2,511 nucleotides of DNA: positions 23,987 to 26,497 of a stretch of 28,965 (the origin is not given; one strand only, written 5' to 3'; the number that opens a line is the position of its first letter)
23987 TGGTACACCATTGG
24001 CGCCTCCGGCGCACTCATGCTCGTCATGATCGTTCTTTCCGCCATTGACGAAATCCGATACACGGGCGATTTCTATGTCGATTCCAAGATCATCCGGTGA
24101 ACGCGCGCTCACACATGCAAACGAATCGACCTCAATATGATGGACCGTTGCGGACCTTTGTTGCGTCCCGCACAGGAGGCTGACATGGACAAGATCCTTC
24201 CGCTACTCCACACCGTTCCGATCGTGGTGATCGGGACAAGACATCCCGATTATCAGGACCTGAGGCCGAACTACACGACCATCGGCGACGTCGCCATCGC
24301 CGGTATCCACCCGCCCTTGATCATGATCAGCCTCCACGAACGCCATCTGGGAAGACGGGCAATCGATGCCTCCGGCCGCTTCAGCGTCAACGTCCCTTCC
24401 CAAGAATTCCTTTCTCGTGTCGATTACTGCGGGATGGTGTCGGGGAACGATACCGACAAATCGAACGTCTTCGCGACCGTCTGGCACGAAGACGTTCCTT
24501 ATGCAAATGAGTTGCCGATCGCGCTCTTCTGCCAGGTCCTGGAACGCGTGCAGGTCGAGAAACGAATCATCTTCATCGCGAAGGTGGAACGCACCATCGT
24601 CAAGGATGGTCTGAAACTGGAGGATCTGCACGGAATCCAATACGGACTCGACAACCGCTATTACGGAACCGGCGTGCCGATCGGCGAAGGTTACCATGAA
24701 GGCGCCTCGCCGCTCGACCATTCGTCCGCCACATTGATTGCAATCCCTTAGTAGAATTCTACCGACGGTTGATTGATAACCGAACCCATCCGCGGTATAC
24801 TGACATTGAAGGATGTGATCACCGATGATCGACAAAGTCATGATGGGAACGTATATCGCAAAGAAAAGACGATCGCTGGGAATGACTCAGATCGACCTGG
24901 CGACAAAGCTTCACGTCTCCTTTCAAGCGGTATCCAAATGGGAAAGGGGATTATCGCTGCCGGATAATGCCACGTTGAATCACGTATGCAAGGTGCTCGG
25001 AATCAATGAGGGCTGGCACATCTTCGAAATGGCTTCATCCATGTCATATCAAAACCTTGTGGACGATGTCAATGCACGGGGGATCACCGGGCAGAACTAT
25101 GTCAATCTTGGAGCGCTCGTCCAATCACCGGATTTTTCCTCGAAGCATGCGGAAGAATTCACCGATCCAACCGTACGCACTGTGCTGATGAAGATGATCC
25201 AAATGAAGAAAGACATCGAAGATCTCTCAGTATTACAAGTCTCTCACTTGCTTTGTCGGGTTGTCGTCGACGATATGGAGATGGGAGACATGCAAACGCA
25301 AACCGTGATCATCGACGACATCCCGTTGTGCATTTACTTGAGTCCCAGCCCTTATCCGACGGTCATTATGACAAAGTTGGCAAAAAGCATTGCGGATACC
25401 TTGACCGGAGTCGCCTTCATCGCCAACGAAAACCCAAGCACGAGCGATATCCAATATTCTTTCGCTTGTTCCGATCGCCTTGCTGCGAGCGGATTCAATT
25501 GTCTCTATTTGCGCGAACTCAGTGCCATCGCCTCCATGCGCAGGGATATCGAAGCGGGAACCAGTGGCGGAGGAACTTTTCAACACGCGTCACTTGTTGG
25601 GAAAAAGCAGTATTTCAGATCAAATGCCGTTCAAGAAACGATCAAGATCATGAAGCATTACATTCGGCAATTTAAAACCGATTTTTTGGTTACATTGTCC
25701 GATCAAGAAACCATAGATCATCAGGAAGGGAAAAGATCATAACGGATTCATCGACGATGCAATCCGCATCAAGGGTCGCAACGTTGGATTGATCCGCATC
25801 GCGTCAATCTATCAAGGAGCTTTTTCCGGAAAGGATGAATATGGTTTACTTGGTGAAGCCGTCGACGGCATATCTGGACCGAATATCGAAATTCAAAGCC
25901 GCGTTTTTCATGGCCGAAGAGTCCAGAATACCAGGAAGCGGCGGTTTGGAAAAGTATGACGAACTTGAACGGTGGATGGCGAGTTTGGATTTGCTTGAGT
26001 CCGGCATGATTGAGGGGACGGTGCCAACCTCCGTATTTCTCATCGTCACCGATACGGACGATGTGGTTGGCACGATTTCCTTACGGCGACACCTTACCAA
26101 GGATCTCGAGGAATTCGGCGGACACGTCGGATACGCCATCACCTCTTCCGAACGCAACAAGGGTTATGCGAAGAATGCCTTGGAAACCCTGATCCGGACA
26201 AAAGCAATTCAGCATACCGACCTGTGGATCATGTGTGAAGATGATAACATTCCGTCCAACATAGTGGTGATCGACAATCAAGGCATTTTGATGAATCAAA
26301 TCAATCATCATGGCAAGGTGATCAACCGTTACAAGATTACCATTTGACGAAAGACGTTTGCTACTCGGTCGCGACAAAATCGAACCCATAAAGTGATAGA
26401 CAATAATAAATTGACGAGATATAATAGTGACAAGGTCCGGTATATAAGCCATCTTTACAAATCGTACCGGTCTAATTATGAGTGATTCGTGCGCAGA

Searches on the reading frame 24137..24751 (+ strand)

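Call 8: search_protein_families(library=pfam, proteins=[window:24137-24751:+], max_evalue=0.01)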
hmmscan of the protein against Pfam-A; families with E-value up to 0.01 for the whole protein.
window:24137-24751:+ (204 aa): 1 family
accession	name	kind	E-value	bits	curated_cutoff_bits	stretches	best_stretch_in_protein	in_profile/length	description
PF01613.24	Flavin_Reduct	-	4.1e-20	72.9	27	1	27-160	6-138/153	Flavin reductase like domain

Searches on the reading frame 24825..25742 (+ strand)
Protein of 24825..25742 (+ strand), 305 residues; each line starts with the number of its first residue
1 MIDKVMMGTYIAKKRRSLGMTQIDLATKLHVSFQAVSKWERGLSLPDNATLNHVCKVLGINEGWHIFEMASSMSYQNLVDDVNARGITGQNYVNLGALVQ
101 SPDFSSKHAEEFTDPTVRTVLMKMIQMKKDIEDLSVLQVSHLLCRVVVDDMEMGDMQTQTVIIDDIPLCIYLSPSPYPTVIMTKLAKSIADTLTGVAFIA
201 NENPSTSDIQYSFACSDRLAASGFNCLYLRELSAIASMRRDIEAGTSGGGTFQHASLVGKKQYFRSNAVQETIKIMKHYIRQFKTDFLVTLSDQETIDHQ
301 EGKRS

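Call 8: search_protein_families(library=pfam, proteins=[window:24825-25742:+], max_evalue=0.01)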
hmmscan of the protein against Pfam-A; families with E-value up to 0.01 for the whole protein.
window:24825-25742:+ (305 aa): 4 families
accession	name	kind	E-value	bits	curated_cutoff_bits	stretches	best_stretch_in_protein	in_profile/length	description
PF01381.28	HTH_3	-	1.4e-11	44.6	23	1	11-64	1-54/55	Helix-turn-helix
PF13560.12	HTH_31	-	0.00012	22.7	27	1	8-60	3-56/64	Helix-turn-helix domain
PF12844.13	HTH_19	-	0.0016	18.8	30.2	1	11-64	4-57/64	Helix-turn-helix domain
PF13443.12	HTH_26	-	0.0057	17.3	22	0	19-61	10-53/63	Cro/C1-type HTH DNA-binding domain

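Call 33: search_protein_families(library=ncbifam, proteins=[window:24825-25742:+], max_evalue=0.01)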
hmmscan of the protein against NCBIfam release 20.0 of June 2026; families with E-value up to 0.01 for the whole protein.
window:24825-25742:+ (305 aa): 8 families
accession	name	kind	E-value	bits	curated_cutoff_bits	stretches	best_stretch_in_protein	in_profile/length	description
NF041951.1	phage_RstR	subfamily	1.1e-07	32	80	1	7-71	3-67/108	RstR family transcriptional repressor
NF007257.0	PRK09706.1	subfamily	1.5e-07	31.3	101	1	4-67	3-66/135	transcriptional repressor DicA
TIGR03070.1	couple_hipB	subfamily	3.3e-07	30.1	71.65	1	7-60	3-56/58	type II toxin-antitoxin system Y4mF family antitoxin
TIGR03830.1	CxxCG_CxxCG_HTH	subfamily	6.5e-05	22.7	61.8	1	3-50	62-109/127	type II TA system antitoxin MqsA family protein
TIGR00270.2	TIGR00270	equivalog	9e-05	22.3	110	1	9-61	78-130/159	multiprotein bridging factor aMBF1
NF040522.1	VC1465_fam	subfamily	0.00065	19.7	70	1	12-44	2-34/111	VC1465 family Xer recombination activation factor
NF052239.1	antitox_spr1629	equivalog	0.0011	18.2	335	1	7-69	3-65/377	spr1629 family repressor/antitoxin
NF047948.1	male_kill_WMK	equivalog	0.0014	18.2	300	1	7-61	163-217/300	WO male-killing family protein Wmk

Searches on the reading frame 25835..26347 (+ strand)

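Call 20: search_protein_families(library=pfam, proteins=[window:25835-26347:+], max_evalue=0.01)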
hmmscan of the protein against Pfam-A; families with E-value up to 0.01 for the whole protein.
window:25835-26347:+ (170 aa): 3 families
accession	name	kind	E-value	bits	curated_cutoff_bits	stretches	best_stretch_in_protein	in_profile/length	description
PF13302.13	Acetyltransf_3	-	1.4e-06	29.5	25.4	1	41-142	34-129/138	Acetyltransferase (GNAT) domain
PF00583.31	Acetyltransf_1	-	1.6e-05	25.6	20.7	1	64-141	31-107/116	Acetyltransferase (GNAT) family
PF04724.18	Glyco_transf_17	-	0.0099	15.4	26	0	108-142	153-187/348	Glycosyltransferase family 17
